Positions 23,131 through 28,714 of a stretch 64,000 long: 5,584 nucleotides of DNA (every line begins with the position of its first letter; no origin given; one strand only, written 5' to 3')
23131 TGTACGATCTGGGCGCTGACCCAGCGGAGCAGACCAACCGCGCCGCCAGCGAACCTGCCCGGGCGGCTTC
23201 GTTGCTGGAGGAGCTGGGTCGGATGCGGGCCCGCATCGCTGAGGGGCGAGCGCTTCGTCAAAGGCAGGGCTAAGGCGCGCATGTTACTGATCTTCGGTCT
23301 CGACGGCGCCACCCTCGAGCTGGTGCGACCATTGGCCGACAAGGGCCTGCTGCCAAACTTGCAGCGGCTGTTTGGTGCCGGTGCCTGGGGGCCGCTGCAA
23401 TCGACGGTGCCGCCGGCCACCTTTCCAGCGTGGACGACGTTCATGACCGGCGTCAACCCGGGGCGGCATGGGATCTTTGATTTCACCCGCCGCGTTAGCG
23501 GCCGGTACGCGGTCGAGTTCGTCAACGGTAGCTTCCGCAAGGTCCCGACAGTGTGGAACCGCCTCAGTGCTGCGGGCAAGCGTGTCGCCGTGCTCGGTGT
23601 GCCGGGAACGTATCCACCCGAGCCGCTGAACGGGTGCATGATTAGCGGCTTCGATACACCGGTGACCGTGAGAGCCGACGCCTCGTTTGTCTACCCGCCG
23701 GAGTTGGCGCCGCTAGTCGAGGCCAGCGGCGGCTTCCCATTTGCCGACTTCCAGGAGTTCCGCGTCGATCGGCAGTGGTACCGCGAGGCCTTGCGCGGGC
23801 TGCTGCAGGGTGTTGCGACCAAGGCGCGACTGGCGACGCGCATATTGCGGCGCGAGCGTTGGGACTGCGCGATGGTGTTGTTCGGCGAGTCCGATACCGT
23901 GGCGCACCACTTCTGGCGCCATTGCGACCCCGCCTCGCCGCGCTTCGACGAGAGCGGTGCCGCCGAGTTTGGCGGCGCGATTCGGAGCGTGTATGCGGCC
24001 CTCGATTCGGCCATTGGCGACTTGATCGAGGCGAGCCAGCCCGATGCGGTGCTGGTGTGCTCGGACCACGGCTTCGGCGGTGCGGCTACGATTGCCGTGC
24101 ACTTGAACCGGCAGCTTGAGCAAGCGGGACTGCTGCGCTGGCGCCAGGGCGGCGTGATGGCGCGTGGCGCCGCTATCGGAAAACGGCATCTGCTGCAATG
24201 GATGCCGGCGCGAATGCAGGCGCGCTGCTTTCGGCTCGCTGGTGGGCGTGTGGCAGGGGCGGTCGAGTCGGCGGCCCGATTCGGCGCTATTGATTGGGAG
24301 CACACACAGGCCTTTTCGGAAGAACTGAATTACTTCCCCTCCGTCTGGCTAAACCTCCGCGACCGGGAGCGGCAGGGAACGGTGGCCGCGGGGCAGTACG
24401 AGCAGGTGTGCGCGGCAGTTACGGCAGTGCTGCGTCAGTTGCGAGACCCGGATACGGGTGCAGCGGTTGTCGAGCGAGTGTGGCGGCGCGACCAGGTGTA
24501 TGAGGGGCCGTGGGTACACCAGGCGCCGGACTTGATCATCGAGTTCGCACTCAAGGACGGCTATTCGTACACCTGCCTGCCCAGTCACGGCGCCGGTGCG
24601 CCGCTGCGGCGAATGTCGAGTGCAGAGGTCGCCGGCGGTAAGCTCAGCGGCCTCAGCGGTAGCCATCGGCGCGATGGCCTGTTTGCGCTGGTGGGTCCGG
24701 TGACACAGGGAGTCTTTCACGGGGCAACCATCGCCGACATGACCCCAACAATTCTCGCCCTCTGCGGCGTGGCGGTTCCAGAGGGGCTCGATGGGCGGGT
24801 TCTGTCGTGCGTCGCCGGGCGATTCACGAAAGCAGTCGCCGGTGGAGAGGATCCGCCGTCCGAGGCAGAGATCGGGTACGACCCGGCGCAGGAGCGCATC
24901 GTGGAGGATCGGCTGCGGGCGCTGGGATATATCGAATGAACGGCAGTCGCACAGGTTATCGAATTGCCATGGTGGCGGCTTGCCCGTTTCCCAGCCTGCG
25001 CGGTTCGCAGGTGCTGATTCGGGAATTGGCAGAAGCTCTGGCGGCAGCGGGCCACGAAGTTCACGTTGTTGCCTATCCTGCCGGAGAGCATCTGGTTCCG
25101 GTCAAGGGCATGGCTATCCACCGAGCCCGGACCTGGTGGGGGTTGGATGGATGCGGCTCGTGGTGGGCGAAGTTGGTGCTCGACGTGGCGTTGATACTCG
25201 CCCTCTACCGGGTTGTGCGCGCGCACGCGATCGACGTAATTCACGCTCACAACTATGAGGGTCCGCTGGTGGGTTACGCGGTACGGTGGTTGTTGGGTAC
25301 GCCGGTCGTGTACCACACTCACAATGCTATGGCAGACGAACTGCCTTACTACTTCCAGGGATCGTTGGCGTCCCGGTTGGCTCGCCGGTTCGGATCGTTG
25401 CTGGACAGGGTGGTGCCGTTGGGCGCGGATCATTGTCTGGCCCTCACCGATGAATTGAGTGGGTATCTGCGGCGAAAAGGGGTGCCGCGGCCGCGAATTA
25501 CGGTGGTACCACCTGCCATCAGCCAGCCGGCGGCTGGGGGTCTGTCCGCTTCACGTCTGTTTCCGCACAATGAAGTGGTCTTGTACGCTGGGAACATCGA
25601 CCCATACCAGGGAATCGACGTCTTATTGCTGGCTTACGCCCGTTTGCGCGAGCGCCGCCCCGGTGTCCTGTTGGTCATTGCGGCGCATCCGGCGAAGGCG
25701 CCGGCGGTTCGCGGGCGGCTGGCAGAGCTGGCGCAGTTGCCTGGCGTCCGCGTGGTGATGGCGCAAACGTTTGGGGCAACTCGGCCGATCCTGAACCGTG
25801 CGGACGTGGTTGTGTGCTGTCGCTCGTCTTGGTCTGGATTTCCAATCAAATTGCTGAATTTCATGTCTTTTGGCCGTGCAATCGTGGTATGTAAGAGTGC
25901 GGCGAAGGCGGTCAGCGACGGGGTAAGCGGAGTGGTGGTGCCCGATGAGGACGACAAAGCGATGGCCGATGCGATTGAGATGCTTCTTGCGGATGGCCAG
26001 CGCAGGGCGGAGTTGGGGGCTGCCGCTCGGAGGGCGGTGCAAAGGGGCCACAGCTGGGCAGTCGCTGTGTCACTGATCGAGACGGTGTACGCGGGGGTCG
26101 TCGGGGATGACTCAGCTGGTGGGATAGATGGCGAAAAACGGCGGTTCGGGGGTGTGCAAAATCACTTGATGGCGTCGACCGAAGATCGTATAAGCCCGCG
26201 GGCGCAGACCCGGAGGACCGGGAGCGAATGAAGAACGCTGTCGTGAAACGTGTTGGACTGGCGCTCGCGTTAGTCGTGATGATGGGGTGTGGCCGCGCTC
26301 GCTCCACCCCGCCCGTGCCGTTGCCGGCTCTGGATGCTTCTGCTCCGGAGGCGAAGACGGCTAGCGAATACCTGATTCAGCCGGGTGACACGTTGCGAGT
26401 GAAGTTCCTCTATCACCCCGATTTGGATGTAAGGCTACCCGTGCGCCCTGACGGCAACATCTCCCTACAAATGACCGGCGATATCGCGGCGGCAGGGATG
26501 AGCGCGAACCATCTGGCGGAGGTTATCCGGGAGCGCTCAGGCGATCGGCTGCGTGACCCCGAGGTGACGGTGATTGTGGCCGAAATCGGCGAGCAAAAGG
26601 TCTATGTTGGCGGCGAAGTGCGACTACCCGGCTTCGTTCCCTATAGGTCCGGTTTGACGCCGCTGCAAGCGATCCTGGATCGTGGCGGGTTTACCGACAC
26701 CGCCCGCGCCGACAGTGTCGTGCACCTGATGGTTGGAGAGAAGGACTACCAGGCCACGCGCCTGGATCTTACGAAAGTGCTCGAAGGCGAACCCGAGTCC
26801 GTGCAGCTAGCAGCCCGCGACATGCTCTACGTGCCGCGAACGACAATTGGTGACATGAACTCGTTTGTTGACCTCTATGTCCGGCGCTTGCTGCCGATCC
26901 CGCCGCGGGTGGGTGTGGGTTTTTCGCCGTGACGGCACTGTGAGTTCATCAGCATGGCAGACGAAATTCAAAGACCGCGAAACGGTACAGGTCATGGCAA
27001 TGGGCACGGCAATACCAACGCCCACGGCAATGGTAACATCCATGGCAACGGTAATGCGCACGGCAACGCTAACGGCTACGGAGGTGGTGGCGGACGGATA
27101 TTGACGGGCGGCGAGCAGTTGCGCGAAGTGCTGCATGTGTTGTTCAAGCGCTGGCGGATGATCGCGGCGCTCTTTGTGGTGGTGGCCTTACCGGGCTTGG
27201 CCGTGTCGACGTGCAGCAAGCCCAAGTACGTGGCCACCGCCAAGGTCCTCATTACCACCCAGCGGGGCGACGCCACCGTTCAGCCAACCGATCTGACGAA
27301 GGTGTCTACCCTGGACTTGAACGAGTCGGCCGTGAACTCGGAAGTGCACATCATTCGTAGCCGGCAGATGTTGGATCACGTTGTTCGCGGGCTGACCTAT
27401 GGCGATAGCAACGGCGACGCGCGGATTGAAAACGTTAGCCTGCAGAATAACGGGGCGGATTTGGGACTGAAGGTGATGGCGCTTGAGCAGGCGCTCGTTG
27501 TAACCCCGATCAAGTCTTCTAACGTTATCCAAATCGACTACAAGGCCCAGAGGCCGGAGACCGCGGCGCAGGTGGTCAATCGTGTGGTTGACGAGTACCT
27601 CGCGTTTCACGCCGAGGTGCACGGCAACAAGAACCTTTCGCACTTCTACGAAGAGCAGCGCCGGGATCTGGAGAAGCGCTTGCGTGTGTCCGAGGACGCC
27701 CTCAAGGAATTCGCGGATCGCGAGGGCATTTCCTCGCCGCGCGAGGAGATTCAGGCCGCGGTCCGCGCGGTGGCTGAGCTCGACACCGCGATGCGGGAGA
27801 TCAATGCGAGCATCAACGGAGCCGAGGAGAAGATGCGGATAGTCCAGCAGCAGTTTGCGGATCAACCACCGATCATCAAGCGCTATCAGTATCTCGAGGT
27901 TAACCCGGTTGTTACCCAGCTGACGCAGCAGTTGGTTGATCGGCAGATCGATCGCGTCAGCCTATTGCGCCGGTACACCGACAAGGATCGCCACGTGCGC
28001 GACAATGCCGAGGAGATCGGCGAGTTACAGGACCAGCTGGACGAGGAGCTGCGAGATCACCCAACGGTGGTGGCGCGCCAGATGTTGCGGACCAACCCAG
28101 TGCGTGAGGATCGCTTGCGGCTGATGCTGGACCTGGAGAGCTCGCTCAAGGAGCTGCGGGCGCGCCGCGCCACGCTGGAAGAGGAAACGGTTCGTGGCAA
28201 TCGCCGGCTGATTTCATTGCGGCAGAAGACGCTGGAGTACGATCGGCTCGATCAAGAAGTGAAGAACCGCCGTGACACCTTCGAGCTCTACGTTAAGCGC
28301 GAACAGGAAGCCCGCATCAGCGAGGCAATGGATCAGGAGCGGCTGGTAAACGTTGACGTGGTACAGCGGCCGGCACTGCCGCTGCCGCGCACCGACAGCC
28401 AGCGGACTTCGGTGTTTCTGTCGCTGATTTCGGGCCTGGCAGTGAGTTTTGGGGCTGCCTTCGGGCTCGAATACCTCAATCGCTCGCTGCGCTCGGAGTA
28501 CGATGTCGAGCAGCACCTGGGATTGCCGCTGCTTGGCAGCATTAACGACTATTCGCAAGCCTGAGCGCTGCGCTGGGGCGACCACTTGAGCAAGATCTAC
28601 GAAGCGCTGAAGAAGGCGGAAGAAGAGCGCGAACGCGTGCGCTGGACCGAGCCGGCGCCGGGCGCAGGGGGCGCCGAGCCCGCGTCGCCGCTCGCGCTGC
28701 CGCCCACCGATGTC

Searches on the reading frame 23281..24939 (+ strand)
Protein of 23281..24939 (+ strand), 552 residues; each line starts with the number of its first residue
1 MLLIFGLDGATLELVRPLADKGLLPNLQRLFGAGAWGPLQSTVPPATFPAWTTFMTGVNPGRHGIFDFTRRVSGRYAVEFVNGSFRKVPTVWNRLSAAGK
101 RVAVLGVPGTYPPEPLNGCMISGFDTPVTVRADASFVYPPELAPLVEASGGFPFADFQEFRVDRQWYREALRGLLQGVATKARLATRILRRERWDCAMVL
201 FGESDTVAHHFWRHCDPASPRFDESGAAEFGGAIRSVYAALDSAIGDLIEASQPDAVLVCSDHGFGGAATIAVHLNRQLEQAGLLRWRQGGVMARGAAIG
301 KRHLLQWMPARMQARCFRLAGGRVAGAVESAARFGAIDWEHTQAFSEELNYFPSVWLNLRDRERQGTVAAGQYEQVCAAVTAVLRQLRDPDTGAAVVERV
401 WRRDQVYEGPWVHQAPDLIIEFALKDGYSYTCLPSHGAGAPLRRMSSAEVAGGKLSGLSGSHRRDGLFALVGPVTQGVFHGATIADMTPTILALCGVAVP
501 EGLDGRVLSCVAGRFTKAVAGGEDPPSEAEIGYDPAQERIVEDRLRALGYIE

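Call 5: search_protein_families(library=ncbifam, proteins=[window:23281-24939:+], max_evalue=0.001)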
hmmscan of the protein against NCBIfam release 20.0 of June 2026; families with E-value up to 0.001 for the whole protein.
window:23281-24939:+ (552 aa): 2 families
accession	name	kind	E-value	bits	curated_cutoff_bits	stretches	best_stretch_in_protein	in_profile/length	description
TIGR02335.1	hydr_PhnA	equivalog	3.2e-05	23.2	407.55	1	4-105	17-119/408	phosphonoacetate hydrolase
NF010322.0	PRK13759.1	equivalog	0.00048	18.7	481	0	41-80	49-88/486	arylsulfatase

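Call 6: search_protein_families(library=pfam, proteins=[window:23281-24939:+], max_evalue=0.001)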
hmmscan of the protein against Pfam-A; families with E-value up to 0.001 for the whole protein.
window:23281-24939:+ (552 aa): 1 family
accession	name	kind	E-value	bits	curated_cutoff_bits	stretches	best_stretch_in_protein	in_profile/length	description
PF01663.27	Phosphodiest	-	6.5e-44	151.4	23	1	2-430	1-323/342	Type I phosphodiesterase / nucleotide pyrophosphatase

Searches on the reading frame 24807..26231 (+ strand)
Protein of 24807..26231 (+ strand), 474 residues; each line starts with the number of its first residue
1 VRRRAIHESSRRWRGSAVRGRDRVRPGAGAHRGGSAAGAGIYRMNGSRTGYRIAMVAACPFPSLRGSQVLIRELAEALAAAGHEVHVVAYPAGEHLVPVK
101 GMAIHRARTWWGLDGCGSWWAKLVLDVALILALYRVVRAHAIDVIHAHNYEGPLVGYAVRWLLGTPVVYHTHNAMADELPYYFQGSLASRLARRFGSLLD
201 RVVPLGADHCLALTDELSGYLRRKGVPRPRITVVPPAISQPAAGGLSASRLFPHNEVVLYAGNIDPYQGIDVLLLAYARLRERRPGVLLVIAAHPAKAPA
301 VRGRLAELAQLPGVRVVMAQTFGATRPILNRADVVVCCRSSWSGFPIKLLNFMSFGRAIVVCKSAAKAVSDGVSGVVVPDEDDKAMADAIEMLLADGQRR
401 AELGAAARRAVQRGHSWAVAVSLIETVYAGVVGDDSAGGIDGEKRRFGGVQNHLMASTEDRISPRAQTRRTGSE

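Call 5: search_protein_families(library=ncbifam, proteins=[window:24807-26231:+], max_evalue=0.001)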
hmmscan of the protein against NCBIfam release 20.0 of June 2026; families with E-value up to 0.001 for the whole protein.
window:24807-26231:+ (474 aa): 16 families
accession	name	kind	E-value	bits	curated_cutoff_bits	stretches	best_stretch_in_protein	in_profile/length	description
TIGR03449.1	mycothiol_MshA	equivalog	3.8e-19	68.9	462.5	1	130-430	91-402/406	D-inositol-3-phosphate glycosyltransferase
NF007640.0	PRK10307.1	subfamily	1.1e-18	67.4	276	1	251-413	225-389/411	WcaI family glycosyltransferase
TIGR04063.1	stp3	hypoth_equivalog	1.4e-18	67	442.05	1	128-431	79-395/397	TIGR04063 family PEP-CTERM/XrtA system glycosyltransferase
TIGR03999.1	thiol_BshA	equivalog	1.7e-14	53.5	273.7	2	253-431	197-373/375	N-acetyl-alpha-D-glucosaminyl L-malate synthase BshA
TIGR03087.1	stp1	hypoth_equivalog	6.5e-14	51.9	316.65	1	257-427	226-393/397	TIGR03087 family PEP-CTERM/XrtA system glycosyltransferase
NF038229.1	Glyco4_Geo_Pelo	equivalog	2e-13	50.1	400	1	229-431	133-336/338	GPMC system family 4 glycosyltransferase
TIGR02149.1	glgA_Coryne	subfamily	5e-12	45.6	302.4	1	255-431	204-390/391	glycogen synthase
TIGR03088.1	stp2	hypoth_equivalog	6.1e-12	45.3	409.05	1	126-429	66-371/374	TIGR03088 family PEP-CTERM/XrtA system glycosyltransferase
TIGR04047.1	MSMEG_0565_glyc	hypoth_equivalog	5.3e-11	42.2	259.85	1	256-423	194-366/373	MSMEG_0565 family glycosyltransferase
NF041876.1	EPS_EpsE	equivalog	1.4e-10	41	400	1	261-415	220-380/389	exopolysaccharide biosynthesis GT4 family glycosyltransferase EpsE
NF038295.1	EPS_HpsP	equivalog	5.9e-08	32.1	550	1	255-425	207-382/388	hormogonium polysaccharide biosynthesis glycosyltransferase HpsP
NF053787.1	GlcN_PG_synth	equivalog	3.6e-07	29.4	480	1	253-432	195-360/361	N-acetylglucosaminyl phosphatidylglycerol synthase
NF050056.1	ProtGlycPglH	equivalog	5.6e-06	25.7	600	1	249-411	173-334/354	GalNAc-alpha-(1->4)-GalNAc-alpha-(1->3)-diNAcBac-PP-undecaprenol alpha-1,4-N-acetyl-D-galactosaminyltransferase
NF012028.0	PRK15484.1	subfamily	1.7e-05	24.1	618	1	253-422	191-369/380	lipopolysaccharide N-acetylglucosaminyltransferase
TIGR04007.1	wcaI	equivalog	7.4e-05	21.6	800.45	0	254-367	230-343/407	colanic acid biosynthesis glycosyltransferase WcaI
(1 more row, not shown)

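Call 6: search_protein_families(library=pfam, proteins=[window:24807-26231:+], max_evalue=0.001)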
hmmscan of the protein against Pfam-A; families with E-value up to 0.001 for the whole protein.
window:24807-26231:+ (474 aa): 7 families
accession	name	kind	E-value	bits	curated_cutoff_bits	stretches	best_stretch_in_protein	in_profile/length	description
PF13579.12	Glyco_trans_4_4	-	1.5e-24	87.6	29.7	1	66-236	2-157/158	Glycosyl transferase 4-like domain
PF13439.12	Glyco_transf_4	-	8.7e-23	81.6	28.5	1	66-238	3-166/170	Glycosyltransferase Family 4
PF13692.12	Glyco_trans_1_4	-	2.2e-20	73.8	27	1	256-396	2-142/142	Glycosyl transferases group 1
PF00534.26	Glycos_transf_1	-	4.3e-19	69.1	26.4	1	254-409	14-171/172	Glycosyl transferases group 1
PF20706.3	GT4-conflict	-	2e-08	34.1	26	1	207-421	147-382/385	Family 4 Glycosyltransferase in conflict systems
PF13524.12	Glyco_trans_1_2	-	5.1e-05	23.7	25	1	327-418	42-136/144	Glycosyl transferase-like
PF13477.12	Glyco_trans_4_2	-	0.00069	20.2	23.4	0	68-172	10-107/139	Glycosyl transferase 4-like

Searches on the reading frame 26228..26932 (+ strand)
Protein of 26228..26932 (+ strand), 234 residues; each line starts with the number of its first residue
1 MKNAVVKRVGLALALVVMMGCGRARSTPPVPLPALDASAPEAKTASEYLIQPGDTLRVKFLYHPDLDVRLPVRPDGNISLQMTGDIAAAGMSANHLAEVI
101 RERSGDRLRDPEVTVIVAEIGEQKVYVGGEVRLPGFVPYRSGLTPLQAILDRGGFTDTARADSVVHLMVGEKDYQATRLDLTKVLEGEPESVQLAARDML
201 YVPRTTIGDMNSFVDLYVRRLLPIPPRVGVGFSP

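Call 5: search_protein_families(library=ncbifam, proteins=[window:26228-26932:+], max_evalue=0.001)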
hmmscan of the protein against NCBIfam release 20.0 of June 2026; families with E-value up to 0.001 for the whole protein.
window:26228-26932:+ (234 aa): 4 families
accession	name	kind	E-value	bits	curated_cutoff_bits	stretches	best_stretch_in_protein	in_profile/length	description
TIGR03027.2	pepcterm_export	equivalog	4.1e-30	104.7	180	1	47-205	2-167/169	XrtA/PEP-CTERM system exopolysaccharide export protein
NF041843.1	EpsY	equivalog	2.3e-22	79.2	320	1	39-174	44-178/211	exopolysaccharide export protein EpsY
TIGR03028.1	EpsE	equivalog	3.8e-14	52.6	262.65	1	48-205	2-162/239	polysaccharide export protein EpsE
NF011658.0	PRK15078.1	subfamily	2.7e-11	42.8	333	1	47-205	84-252/380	polysaccharide export protein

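Call 6: search_protein_families(library=pfam, proteins=[window:26228-26932:+], max_evalue=0.001)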
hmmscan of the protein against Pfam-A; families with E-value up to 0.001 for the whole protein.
window:26228-26932:+ (234 aa): 3 families
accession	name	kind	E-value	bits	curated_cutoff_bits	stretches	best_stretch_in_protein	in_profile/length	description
PF02563.21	Poly_export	-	5.4e-20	71.8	28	1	43-117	2-76/77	Polysaccharide biosynthesis/export protein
PF22461.2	SLBB_2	-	1.3e-08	35.3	27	1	123-202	1-79/79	SLBB domain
PF10531.15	SLBB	-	4.8e-08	33.1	27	1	124-165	1-42/55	SLBB domain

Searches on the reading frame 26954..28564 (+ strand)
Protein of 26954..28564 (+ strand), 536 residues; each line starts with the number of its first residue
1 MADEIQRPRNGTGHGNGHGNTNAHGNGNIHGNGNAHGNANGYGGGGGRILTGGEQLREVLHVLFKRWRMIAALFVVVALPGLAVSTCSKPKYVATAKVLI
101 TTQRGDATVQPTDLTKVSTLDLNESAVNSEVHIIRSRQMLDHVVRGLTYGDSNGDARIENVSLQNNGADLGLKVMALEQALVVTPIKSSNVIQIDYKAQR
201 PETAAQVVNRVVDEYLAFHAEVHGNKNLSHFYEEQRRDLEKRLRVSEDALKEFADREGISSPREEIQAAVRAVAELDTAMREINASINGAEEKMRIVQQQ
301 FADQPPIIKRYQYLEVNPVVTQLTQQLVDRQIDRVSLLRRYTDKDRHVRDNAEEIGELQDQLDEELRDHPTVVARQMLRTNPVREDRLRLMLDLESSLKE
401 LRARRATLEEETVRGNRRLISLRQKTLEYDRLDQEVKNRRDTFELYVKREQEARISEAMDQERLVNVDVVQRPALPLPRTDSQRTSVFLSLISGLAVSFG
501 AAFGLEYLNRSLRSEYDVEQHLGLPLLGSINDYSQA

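Call 5: search_protein_families(library=ncbifam, proteins=[window:26954-28564:+], max_evalue=0.001)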
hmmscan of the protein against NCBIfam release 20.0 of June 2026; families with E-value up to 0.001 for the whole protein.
window:26954-28564:+ (536 aa): 6 families
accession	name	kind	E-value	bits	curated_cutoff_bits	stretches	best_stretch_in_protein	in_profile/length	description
TIGR03007.1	pepcterm_ChnLen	equivalog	1.1e-33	116.2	278.85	1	55-531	2-461/498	XrtA system polysaccharide chain length determinant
TIGR03017.1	EpsF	equivalog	1.6e-27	96.4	422.75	1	56-530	3-443/444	chain length determinant protein EpsF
TIGR01005.1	eps_transp_fam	subfamily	4.8e-19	68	411.7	1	56-528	6-475/754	exopolysaccharide transport protein family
TIGR01006.1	polys_exp_MPA1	subfamily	5.3e-12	45.7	296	1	483-533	174-224/226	CspC family polysaccharide chain length determinant protein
NF008568.0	PRK11519.1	equivalog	6.3e-09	34.5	1068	0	399-521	342-462/720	tyrosine-protein kinase Wzc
NF007350.0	PRK09841.1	equivalog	1.2e-08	33.5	1248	1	399-521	342-462/726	tyrosine-protein kinase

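Call 6: search_protein_families(library=pfam, proteins=[window:26954-28564:+], max_evalue=0.001)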
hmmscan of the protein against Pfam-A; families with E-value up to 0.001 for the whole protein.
window:26954-28564:+ (536 aa): 1 family
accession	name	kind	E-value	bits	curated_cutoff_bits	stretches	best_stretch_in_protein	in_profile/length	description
PF02706.20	Wzz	-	3.8e-12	46.8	25.5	1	56-145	5-89/91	Chain length determinant protein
